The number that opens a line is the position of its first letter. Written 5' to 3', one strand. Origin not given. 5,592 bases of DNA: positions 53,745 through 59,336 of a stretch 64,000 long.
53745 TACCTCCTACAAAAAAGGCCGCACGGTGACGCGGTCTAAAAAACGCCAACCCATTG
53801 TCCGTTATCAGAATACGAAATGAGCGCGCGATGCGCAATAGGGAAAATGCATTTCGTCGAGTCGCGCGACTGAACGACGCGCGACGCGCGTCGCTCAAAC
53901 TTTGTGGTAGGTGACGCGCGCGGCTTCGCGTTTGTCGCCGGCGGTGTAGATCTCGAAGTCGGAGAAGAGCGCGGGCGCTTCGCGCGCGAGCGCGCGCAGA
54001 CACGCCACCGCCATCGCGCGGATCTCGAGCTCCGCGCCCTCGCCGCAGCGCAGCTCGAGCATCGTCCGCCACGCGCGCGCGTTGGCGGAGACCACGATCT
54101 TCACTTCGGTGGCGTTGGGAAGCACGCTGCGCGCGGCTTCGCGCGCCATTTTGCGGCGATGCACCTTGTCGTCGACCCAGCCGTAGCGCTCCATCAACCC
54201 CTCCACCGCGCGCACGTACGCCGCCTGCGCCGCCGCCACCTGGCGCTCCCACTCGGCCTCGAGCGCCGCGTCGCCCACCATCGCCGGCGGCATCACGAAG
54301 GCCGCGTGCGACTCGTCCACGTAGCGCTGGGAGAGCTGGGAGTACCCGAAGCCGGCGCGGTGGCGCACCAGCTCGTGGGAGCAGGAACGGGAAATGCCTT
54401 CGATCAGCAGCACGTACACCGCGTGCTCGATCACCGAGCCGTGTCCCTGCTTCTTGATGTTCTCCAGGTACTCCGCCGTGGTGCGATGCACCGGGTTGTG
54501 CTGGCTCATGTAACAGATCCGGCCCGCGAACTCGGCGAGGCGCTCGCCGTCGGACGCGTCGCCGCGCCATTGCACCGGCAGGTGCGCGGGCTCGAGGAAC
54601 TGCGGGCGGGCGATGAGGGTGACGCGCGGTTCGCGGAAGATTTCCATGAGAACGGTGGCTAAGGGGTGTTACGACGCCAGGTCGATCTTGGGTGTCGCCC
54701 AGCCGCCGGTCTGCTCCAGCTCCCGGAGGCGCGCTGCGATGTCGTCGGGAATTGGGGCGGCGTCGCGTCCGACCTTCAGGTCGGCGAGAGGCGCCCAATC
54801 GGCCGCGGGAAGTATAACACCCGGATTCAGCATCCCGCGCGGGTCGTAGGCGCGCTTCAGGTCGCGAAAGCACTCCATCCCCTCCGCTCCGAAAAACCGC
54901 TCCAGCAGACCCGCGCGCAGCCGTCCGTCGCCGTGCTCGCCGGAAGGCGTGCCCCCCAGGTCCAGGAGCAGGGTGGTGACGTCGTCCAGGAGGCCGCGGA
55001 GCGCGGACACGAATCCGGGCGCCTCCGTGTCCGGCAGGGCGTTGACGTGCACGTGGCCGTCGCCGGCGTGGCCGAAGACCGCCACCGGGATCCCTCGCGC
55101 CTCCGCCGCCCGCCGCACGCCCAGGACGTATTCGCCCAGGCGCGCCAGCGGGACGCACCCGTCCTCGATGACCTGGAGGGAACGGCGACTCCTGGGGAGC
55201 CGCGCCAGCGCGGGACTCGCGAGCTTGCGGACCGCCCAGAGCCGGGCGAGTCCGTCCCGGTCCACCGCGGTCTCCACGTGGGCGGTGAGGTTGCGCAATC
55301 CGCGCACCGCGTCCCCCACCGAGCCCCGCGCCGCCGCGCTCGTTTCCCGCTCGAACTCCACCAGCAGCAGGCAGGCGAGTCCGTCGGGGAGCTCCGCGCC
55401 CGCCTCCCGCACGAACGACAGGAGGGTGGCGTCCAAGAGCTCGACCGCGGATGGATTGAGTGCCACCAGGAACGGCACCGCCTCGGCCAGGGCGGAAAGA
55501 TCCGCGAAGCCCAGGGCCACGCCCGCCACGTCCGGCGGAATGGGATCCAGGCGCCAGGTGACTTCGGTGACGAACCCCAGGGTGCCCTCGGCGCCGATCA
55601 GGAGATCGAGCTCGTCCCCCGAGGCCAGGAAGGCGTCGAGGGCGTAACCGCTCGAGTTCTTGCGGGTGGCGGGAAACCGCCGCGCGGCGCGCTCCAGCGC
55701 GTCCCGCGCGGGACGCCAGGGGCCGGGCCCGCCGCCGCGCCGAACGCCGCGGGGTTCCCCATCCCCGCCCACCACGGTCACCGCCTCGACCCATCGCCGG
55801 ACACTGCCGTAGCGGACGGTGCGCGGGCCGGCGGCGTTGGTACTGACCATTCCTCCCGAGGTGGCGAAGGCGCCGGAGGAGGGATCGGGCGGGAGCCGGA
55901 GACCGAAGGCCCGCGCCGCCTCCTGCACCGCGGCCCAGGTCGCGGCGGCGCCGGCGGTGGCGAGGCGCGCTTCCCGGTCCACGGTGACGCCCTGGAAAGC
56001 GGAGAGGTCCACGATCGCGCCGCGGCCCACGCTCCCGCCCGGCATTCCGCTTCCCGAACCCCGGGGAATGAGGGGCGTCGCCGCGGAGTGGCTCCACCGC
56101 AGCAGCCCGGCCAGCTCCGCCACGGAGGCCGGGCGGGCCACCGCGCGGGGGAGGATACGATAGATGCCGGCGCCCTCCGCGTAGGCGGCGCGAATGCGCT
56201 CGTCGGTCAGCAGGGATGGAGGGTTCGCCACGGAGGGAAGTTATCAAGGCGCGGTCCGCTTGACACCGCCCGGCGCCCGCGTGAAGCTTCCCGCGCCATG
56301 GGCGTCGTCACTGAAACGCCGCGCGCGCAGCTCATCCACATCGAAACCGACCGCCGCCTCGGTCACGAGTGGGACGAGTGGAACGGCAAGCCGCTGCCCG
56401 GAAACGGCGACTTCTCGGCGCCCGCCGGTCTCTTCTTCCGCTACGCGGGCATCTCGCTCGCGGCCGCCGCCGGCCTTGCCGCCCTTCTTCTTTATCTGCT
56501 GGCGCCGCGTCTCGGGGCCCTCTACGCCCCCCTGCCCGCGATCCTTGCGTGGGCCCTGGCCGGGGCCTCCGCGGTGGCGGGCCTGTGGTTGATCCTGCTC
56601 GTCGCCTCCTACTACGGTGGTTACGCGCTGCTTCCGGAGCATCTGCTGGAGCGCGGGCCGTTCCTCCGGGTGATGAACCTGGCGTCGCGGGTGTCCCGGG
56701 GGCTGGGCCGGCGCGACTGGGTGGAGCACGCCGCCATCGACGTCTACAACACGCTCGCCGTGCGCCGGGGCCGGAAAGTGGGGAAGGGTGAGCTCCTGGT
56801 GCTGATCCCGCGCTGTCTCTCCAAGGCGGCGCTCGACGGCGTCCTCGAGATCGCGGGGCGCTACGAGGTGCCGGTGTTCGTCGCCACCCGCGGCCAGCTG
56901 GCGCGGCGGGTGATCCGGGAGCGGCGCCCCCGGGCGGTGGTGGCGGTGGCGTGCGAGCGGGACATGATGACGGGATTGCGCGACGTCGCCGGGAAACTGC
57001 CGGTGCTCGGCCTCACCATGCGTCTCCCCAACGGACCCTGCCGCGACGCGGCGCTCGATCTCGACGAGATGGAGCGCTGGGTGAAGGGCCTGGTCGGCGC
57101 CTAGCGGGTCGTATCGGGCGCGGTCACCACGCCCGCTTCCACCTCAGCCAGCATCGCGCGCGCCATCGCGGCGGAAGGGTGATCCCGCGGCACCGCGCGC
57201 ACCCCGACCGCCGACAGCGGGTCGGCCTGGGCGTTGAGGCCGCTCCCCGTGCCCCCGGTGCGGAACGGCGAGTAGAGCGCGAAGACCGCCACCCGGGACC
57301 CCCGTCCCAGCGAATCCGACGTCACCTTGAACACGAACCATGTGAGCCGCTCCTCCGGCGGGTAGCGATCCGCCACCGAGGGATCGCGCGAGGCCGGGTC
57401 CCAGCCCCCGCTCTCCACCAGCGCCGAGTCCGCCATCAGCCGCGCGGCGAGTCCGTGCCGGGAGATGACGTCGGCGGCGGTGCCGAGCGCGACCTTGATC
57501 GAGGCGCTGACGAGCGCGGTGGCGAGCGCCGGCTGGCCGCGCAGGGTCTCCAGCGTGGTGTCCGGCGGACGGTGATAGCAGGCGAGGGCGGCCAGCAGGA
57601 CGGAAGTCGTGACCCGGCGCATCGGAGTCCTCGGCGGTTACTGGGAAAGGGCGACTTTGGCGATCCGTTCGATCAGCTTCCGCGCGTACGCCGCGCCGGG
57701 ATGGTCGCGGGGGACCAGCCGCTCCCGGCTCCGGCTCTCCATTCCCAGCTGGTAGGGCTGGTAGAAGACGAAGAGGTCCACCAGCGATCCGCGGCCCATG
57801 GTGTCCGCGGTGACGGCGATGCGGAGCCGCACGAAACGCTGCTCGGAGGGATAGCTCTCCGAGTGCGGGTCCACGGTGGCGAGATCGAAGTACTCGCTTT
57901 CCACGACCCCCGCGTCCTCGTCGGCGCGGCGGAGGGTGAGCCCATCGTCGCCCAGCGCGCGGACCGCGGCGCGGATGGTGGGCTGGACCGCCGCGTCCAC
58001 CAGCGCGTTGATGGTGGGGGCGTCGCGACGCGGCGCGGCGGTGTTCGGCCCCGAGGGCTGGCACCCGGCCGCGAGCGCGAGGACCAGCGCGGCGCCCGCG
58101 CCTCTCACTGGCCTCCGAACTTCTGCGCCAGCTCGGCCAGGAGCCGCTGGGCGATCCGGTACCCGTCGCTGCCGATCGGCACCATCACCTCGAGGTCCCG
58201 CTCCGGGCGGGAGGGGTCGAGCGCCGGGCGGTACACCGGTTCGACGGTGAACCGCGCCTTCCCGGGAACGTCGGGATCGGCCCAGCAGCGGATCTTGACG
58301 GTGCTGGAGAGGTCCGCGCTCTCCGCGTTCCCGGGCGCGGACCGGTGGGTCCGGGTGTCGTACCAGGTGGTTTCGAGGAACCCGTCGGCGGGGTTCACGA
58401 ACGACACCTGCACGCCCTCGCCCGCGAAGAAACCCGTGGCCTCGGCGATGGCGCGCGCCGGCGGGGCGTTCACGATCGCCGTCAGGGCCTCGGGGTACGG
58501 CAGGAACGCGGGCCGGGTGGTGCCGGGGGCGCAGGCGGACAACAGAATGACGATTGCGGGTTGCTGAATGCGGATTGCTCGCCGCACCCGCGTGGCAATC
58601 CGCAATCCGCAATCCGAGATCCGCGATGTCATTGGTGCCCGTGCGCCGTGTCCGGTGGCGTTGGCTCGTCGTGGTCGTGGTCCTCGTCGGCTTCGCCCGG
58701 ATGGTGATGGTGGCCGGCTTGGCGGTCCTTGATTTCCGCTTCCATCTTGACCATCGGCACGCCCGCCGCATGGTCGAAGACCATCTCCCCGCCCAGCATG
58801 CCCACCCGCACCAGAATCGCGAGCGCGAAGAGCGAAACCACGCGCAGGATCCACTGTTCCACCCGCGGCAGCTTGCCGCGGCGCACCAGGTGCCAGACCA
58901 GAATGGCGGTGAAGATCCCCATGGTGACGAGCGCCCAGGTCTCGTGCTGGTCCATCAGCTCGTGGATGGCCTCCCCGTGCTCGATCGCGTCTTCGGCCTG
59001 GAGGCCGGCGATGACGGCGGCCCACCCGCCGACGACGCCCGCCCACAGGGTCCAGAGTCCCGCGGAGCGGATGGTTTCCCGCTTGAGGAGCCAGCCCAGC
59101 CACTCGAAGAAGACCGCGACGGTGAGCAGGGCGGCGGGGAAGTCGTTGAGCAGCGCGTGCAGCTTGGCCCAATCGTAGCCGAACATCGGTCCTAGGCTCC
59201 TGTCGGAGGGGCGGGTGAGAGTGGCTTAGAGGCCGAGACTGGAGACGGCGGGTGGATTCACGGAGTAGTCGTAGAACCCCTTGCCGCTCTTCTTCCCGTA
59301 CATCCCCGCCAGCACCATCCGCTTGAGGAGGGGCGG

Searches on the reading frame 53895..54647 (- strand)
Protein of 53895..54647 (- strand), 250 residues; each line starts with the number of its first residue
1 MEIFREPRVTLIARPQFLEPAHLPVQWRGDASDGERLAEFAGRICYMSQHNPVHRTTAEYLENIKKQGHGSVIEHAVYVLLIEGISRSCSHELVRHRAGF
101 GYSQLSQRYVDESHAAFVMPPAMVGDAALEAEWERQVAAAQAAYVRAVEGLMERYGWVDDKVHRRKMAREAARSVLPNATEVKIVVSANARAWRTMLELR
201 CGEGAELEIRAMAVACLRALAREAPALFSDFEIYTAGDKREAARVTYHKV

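Call 46: search_protein_families(library=pfam, proteins=[window:53895-54647:-], max_evalue=0.001)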
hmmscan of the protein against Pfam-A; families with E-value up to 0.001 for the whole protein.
window:53895-54647:- (250 aa): 1 family
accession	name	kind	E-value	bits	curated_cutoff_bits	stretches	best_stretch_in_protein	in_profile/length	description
PF02511.20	Thy1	-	5.7e-55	186.5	24.8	1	33-225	8-190/191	Thymidylate synthase complementing protein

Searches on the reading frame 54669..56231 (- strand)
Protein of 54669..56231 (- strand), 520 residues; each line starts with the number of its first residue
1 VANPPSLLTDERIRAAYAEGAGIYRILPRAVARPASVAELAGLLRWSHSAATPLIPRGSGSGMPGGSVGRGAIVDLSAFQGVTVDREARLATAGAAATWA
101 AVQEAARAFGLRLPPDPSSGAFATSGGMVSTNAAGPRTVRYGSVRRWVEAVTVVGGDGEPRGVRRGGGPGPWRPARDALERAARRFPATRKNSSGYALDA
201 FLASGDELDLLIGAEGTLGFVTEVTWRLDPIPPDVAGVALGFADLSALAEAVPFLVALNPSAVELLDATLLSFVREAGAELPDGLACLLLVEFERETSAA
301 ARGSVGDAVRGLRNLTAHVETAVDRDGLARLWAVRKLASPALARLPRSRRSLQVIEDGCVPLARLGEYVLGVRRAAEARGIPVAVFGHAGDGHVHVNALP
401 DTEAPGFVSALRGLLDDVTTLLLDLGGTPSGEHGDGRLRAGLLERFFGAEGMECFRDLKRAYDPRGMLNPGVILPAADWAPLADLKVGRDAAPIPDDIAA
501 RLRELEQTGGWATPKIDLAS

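Call 46: search_protein_families(library=pfam, proteins=[window:54669-56231:-], max_evalue=0.001)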
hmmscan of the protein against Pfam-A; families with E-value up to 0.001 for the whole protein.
window:54669-56231:- (520 aa): 2 families
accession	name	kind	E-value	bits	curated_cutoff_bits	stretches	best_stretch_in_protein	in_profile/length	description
PF02913.24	FAD-oxidase_C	-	1.9e-48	165.8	21.2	1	232-472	2-247/248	FAD linked oxidases, C-terminal domain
PF01565.28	FAD_binding_4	-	1.4e-30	106.2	26.4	1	28-159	1-134/139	FAD binding domain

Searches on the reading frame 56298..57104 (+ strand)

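Call 46: search_protein_families(library=pfam, proteins=[window:56298-57104:+], max_evalue=0.001)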
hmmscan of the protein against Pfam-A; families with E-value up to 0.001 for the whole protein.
window:56298-57104:+ (268 aa): 1 family
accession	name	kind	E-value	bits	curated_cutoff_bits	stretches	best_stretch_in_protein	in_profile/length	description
PF01976.22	DUF116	-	1.1e-21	77.4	25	1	180-260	74-153/155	Protein of unknown function DUF116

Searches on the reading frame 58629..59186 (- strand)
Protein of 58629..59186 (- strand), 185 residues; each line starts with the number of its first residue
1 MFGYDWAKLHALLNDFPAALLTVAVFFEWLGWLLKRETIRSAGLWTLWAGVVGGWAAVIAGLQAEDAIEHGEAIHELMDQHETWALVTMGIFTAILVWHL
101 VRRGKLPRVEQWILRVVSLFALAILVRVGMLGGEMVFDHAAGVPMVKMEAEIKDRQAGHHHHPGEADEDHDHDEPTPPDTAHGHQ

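Call 46: search_protein_families(library=pfam, proteins=[window:58629-59186:-], max_evalue=0.001)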
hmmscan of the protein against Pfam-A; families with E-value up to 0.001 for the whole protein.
window:58629-59186:- (185 aa): 1 family
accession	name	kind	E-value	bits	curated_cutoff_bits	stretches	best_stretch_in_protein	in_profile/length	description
PF09990.14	DUF2231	-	9.7e-19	68.3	26.4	1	9-143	4-137/139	Predicted membrane protein (DUF2231)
